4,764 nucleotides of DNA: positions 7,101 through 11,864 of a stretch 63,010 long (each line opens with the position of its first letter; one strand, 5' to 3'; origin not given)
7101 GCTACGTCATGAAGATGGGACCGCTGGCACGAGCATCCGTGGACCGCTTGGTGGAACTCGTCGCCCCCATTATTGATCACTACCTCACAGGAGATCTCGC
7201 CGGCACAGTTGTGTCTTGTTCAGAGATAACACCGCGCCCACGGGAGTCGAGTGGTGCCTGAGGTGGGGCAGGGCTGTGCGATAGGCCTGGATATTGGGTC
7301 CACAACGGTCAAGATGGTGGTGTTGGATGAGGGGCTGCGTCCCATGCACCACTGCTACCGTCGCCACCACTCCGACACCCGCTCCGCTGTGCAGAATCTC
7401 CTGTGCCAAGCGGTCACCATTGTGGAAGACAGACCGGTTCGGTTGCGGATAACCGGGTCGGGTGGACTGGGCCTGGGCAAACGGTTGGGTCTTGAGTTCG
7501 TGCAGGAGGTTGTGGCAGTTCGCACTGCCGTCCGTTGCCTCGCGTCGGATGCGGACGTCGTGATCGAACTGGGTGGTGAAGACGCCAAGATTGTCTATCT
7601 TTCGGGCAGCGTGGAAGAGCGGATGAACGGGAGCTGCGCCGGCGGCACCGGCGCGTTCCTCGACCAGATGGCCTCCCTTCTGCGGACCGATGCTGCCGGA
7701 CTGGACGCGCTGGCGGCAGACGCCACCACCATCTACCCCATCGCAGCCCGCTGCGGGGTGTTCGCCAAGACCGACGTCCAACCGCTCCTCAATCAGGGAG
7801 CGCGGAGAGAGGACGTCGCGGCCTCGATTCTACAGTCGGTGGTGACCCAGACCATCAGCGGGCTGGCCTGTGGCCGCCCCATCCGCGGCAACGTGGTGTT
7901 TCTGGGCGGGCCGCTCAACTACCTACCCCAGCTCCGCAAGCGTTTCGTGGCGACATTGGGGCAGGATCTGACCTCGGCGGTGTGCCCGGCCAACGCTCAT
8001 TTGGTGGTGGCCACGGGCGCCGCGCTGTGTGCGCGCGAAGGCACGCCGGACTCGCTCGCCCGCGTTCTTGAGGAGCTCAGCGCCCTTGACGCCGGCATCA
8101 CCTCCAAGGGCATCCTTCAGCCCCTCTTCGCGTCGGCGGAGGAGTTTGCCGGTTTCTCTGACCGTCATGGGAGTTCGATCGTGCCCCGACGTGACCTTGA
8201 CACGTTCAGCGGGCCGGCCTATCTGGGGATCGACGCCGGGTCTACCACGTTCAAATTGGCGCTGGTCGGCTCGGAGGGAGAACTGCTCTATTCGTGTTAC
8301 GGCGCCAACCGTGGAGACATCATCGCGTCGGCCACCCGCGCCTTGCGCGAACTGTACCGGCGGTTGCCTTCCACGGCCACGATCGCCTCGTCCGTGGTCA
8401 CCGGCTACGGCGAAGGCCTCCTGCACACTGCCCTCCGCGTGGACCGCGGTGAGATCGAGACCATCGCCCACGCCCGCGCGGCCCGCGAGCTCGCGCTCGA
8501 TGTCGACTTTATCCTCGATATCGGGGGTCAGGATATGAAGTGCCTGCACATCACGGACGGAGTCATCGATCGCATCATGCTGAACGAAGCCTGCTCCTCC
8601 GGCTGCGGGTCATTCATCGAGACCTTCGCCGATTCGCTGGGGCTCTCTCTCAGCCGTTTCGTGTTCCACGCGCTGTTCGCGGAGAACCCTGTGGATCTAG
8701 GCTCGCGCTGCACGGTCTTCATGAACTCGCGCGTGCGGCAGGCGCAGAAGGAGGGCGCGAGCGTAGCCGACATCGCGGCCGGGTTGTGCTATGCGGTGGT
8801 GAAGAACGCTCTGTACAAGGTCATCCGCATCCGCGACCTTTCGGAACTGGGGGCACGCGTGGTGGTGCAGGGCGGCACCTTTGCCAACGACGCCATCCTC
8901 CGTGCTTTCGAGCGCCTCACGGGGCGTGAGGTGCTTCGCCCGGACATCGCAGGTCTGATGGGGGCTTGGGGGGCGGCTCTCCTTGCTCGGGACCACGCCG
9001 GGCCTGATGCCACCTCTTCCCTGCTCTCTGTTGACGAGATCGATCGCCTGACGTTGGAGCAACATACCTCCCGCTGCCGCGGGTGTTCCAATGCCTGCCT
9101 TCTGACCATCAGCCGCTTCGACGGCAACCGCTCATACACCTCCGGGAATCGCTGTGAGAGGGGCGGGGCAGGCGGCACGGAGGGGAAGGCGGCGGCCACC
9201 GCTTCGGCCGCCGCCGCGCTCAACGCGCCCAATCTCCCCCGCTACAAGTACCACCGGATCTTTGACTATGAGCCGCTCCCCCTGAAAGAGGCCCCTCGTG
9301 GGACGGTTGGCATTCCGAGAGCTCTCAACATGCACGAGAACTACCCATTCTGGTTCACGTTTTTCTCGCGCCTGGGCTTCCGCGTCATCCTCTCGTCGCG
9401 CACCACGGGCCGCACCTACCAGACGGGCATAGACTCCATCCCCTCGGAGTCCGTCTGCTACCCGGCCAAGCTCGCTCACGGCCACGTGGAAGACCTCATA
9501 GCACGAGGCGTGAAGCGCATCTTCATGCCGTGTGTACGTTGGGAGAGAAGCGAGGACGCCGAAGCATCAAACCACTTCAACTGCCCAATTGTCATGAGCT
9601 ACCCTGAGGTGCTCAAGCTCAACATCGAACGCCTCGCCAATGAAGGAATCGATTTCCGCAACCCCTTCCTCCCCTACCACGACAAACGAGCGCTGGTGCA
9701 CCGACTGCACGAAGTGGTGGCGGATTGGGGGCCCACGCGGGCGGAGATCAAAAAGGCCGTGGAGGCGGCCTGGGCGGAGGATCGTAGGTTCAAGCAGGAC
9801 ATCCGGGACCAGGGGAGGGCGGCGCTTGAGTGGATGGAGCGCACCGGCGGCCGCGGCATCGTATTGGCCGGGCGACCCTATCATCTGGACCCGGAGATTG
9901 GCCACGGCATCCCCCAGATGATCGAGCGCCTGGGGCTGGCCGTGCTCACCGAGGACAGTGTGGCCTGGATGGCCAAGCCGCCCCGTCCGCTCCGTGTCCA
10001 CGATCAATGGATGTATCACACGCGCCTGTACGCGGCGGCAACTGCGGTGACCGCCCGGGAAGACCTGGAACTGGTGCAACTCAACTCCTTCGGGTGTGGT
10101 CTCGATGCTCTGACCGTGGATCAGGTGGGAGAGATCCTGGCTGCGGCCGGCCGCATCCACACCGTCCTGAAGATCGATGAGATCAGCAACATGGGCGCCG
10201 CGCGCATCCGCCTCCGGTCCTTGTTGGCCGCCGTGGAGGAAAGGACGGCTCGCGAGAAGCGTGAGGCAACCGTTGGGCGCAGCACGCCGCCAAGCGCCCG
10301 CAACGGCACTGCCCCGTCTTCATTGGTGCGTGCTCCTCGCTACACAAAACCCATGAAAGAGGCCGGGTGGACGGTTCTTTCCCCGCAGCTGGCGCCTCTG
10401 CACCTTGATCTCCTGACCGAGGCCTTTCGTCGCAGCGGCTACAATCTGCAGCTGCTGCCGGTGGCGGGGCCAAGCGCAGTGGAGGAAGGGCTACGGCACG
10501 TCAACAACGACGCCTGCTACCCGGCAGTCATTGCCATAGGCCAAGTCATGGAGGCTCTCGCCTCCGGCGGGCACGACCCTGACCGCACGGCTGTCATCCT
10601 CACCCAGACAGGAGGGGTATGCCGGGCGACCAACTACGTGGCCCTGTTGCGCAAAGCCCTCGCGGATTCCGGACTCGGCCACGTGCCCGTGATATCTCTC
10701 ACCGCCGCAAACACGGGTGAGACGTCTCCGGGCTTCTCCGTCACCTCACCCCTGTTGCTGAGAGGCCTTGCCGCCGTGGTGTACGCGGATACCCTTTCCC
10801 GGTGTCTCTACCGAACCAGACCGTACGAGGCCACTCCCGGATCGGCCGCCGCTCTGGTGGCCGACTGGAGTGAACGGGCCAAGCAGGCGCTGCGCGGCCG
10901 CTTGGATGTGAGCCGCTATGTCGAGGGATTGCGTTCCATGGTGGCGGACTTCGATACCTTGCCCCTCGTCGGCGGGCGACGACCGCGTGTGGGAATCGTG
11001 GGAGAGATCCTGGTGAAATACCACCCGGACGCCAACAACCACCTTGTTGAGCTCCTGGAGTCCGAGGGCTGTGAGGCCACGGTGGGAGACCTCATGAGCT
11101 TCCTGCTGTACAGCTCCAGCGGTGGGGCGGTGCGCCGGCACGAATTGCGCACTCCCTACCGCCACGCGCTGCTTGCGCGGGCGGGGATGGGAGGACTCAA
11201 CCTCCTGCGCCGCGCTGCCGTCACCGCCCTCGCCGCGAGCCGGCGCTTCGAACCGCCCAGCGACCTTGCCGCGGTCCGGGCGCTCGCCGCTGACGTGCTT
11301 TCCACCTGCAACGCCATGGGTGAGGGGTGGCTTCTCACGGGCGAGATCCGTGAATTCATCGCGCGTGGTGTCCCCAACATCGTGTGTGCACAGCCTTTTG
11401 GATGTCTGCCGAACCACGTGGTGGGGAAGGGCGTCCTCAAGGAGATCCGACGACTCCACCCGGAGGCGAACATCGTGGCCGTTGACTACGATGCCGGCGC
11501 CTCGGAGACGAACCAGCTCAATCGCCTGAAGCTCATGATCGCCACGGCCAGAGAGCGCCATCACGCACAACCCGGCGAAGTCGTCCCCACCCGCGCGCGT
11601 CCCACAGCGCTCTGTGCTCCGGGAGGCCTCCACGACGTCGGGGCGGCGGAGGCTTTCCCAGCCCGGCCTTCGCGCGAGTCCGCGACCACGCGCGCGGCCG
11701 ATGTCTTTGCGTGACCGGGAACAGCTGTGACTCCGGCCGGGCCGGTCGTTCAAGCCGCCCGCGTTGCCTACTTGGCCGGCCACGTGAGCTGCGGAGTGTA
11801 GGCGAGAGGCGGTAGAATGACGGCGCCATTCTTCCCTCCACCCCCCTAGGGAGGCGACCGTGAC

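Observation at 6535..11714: TetR-controlled, 1487-aa orphan CoA-enzyme activase (double HgdC-like ATPase fused to DUF2229)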

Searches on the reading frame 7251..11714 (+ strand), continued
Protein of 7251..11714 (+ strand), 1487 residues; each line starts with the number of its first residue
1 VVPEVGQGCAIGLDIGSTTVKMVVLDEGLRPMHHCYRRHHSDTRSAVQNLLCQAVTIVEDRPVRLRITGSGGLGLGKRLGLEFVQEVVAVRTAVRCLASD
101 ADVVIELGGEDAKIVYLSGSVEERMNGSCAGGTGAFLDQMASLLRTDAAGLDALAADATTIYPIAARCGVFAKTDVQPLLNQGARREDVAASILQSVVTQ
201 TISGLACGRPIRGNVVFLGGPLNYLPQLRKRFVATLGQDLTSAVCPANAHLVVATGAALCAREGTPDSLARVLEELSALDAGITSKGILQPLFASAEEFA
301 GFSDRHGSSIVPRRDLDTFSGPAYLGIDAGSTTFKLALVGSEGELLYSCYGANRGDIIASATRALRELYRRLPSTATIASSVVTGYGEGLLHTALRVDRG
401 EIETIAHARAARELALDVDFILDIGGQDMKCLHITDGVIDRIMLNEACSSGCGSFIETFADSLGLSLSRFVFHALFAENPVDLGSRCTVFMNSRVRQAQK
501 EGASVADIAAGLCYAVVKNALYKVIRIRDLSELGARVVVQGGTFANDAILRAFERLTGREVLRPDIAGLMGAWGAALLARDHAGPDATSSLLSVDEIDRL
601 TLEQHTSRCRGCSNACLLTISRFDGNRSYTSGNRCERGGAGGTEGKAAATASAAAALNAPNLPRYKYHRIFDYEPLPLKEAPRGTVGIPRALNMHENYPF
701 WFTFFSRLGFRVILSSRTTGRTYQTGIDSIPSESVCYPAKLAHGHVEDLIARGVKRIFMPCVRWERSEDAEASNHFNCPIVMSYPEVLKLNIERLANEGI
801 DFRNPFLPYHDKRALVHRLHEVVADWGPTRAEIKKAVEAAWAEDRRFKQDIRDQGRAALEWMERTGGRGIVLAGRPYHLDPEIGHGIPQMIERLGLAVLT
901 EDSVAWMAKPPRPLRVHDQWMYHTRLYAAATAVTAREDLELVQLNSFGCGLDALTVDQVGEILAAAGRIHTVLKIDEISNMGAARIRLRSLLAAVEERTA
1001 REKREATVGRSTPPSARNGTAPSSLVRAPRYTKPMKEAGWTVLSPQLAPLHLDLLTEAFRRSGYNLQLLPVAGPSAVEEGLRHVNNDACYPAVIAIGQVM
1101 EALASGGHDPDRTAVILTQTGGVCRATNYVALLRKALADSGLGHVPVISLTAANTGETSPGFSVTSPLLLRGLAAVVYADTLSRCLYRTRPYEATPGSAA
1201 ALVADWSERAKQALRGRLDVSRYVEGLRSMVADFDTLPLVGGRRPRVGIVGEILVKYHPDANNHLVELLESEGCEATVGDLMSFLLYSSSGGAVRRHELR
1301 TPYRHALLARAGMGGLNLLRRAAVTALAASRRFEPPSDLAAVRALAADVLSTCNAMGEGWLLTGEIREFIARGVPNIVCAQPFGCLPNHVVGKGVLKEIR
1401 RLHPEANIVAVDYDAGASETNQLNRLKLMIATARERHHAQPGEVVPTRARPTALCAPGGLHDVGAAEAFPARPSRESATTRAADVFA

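Call 24: find_encoding_contigs(protein=P0003, flank=6000, max_places=2)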
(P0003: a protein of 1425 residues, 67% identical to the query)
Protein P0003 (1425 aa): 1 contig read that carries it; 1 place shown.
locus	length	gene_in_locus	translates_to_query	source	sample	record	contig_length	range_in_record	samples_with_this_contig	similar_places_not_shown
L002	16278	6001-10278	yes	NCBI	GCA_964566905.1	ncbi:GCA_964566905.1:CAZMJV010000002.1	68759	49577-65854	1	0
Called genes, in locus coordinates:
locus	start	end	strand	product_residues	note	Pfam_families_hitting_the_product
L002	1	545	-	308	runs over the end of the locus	PF00005:ABC_tran, PF02463:SMC_N (faint)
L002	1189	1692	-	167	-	PF21863:HTH_67 (weak), PF01047:MarR, PF12802:MarR_2 (weak), PF13601:HTH_34 (weak), PF22381:Staph_reg_Sar_Rot (weak)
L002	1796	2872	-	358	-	PF13303:PTS_EIIC_2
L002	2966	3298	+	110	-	PF13596:PAS_10 (weak), PF08448:PAS_4 (weak)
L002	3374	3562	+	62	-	PF12797:Fer4_2, PF12837:Fer4_6, PF12838:Fer4_7 (faint), PF13237:Fer4_10 (faint), PF00037:Fer4, PF13459:Fer4_15, PF14697:Fer4_21 (faint), PF13370:Fer4_13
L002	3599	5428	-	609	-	PF00270:DEAD, PF00271:Helicase_C, PF16124:RecQ_Zn_bind, PF09382:RQC, PF00570:HRDC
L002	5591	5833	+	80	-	PF09360:zf-CDGSH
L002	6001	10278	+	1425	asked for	PF01869:BcrAD_BadFG, PF09989:DUF2229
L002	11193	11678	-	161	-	PF00583:Acetyltransf_1, PF13527:Acetyltransf_9, PF13673:Acetyltransf_10, PF13508:Acetyltransf_7, PF08445:FR47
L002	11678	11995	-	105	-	-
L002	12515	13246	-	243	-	PF03372:Exo_endo_phos, PF23226:Exo_endo_phos_PGAP2IP (faint)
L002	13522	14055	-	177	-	-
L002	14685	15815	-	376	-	PF12704:MacB_PCD, PF02687:FtsX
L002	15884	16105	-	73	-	PF01381:HTH_3 (weak), PF13443:HTH_26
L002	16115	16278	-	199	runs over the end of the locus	-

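Call 25: find_encoding_contigs(protein=P0004, flank=6000, max_places=2)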
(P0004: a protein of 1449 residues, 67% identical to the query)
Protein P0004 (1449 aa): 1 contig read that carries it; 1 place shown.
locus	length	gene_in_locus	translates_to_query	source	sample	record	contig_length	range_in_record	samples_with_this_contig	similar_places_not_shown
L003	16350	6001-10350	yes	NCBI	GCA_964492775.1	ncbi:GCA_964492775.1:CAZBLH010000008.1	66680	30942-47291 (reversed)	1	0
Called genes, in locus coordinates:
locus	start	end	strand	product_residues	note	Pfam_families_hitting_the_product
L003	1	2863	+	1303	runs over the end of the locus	PF01590:GAF, PF01590:GAF, PF13185:GAF_2, PF01590:GAF, PF13185:GAF_2, PF01590:GAF, PF13185:GAF_2, PF01590:GAF, +5 more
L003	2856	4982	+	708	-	-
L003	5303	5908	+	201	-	-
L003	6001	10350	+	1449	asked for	PF01869:BcrAD_BadFG, PF09989:DUF2229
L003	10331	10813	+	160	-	-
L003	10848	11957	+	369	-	PF02388:FemAB, PF13480:Acetyltransf_6, PF02388:FemAB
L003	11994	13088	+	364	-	PF02388:FemAB, PF13480:Acetyltransf_6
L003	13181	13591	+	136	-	PF14760:Rnk_N, PF01272:GreA_GreB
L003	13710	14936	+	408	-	-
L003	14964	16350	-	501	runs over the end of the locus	PF13487:HD_5, PF01966:HD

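Call 67: search_dna_similar(query=window:7251-11711:+, collection=plasmids, mode=protein, max_evalue=1e-20, max_rows=30)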
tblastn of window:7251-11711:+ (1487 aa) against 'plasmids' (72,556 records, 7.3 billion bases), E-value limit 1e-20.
Records with a match: 11; places in all: 12; records where one place covers at least 80% of the query: 7.
Best place of each record, by identity: <60% 11.
By first word of the organism name: Listeria 2; Fusobacterium 2; Collinsella 1; Acetoanaerobium 1; Subdoligranulum 1; Haliovirga 1; Brevibacillus 1; Paraclostridium 1; Monoglobus 1.
By predicted mobility (MOB-suite, as given by PLSDB): non-mobilizable 11.
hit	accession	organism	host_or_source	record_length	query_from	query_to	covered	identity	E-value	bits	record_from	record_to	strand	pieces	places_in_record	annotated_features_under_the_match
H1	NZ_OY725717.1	Collinsella aerofaciens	-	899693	3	1442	97%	54.2%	0e+0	1456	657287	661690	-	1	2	2-hydroxyacyl-CoA dehydratase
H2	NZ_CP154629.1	Acetoanaerobium noterae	cell culture,Sludge of a digestion ...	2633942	11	1451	97%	51.8%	0e+0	1379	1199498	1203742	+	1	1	none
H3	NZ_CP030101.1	Listeria monocytogenes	Environment,water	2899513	12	1436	96%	49.9%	0e+0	1296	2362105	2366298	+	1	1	none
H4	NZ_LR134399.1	Listeria monocytogenes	Homo sapiens,Vein blood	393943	12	1436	96%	49.5%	0e+0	1292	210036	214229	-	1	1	2-hydroxyacyl-CoA dehydratase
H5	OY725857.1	Subdoligranulum variabile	-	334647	11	1472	96%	44.9%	0e+0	1095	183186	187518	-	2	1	none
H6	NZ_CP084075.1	Fusobacterium vincentii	-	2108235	11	1434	92%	42.9%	0e+0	1070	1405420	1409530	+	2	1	none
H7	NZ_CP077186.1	Fusobacterium animalis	Homo sapiens,resected colorectal tumor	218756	11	1434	92%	42.6%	0e+0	1077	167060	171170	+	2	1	acyl-CoA dehydratase activase | 2-hydroxyacyl-CoA dehydratase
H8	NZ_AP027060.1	Haliovirga abyssi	-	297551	11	1193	80%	34.6%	0e+0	624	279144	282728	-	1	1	acyl-CoA dehydratase activase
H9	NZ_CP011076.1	Brevibacillus laterosporus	Oryza sativa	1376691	11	973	65%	28.0%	3e-91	337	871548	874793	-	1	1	none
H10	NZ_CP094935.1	Paraclostridium bifermentans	Homo sapiens,feces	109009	11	564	37%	26.0%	6e-43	181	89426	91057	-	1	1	acyl-CoA dehydratase activase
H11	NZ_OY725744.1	Monoglobus pectinilyticus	-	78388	324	637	21%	30.6%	1e-24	120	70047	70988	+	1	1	acyl-CoA dehydratase activase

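Call 68: get_annotated_region(hit=H4, flank=4000)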
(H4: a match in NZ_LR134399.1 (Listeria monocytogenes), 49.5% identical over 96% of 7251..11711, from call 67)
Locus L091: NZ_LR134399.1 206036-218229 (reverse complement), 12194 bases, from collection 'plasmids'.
description: Listeria monocytogenes strain NCTC7974 plasmid 2, complete sequence
organism: Listeria monocytogenes (NCBI taxid 1639)
taxonomy: Bacteria; Bacillota; Bacilli; Bacillales; Listeriaceae; Listeria; Listeria monocytogenes
host: -; source: Homo sapiens,Vein blood; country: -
typing (MOB-suite, as given by PLSDB): non-mobilizable
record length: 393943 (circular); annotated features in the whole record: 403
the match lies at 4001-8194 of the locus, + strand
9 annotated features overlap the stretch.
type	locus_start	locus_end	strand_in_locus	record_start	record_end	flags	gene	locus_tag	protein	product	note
CDS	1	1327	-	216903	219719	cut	-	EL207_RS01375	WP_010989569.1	sigma-54-dependent transcriptional regulator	-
CDS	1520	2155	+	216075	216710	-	-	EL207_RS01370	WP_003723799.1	FMN-dependent NADH-azoreductase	-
CDS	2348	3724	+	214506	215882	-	-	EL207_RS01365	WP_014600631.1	amino acid permease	GO:0006865 - amino acid transport [Evidence IEA]; GO:0055085 - transmembrane transport [Evidence IEA]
CDS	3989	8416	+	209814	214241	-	-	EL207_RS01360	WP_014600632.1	2-hydroxyacyl-CoA dehydratase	-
CDS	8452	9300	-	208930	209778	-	-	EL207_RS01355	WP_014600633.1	PhzF family phenazine biosynthesis protein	GO:0009058 - biosynthetic process [Evidence IEA]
CDS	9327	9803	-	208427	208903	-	ybaK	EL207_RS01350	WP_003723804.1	Cys-tRNA(Pro) deacylase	GO:0043039 - tRNA aminoacylation [Evidence IEA]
CDS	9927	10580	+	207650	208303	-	-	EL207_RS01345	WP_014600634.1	DUF5105 domain-containing protein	-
CDS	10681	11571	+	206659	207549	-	-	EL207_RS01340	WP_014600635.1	carbon-nitrogen hydrolase family protein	-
CDS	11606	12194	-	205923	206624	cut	-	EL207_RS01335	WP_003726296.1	DUF554 domain-containing protein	-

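Call 69: get_annotated_region(hit=H7, flank=3000)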
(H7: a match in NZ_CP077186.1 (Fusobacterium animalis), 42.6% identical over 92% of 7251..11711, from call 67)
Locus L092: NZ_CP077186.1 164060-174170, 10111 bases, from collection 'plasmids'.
description: Fusobacterium animalis strain SB029 plasmid pSB029A, complete sequence
organism: Fusobacterium animalis (NCBI taxid 76859)
taxonomy: Bacteria; Fusobacteriota; Fusobacteriia; Fusobacteriales; Fusobacteriaceae; Fusobacterium; Fusobacterium animalis
host: -; source: Homo sapiens,resected colorectal tumor; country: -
typing (MOB-suite, as given by PLSDB): non-mobilizable
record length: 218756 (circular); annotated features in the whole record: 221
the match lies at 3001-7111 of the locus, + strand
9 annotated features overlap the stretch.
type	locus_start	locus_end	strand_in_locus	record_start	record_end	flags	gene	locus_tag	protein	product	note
CDS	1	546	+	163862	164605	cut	phnC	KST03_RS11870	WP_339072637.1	phosphonate ABC transporter ATP-binding protein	GO:0015716 - organic phosphonate transport [Evidence IEA]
CDS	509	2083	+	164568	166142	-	-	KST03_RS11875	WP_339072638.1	ABC transporter permease subunit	GO:0055085 - transmembrane transport [Evidence IEA]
CDS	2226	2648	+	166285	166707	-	-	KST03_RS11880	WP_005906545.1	pyridoxamine 5'-phosphate oxidase family protein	-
CDS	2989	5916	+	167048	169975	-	-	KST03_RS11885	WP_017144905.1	acyl-CoA dehydratase activase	-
CDS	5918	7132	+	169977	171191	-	-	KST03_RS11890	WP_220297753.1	2-hydroxyacyl-CoA dehydratase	-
CDS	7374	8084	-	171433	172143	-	-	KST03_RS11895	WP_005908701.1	hypothetical protein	-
CDS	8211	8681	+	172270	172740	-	-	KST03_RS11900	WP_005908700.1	toxin-antitoxin system YwqK family antitoxin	-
CDS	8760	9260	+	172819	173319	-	-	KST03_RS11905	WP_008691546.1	hypothetical protein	-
CDS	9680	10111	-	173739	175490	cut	-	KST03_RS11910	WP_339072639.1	ABC transporter ATP-binding protein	-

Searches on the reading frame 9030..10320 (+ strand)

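Call 42: search_protein_families(library=pfam, proteins=[window:9030-10320:+], max_evalue=10)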
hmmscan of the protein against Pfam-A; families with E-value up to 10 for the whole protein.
window:9030-10320:+ (430 aa): 3 families
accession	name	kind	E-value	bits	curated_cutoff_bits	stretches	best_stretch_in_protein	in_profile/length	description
PF09989.15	DUF2229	-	2.4e-84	282.8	29.4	1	92-311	1-218/218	CoA enzyme activase uncharacterised domain (DUF2229)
PF16582.11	TPP_enzyme_M_2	-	0.12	12.5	30.1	1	265-333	30-91/208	Middle domain of thiamine pyrophosphate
PF07739.18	TipAS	-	0.2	12.6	23.8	1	220-270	60-111/117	TipAS antibiotic-recognition domain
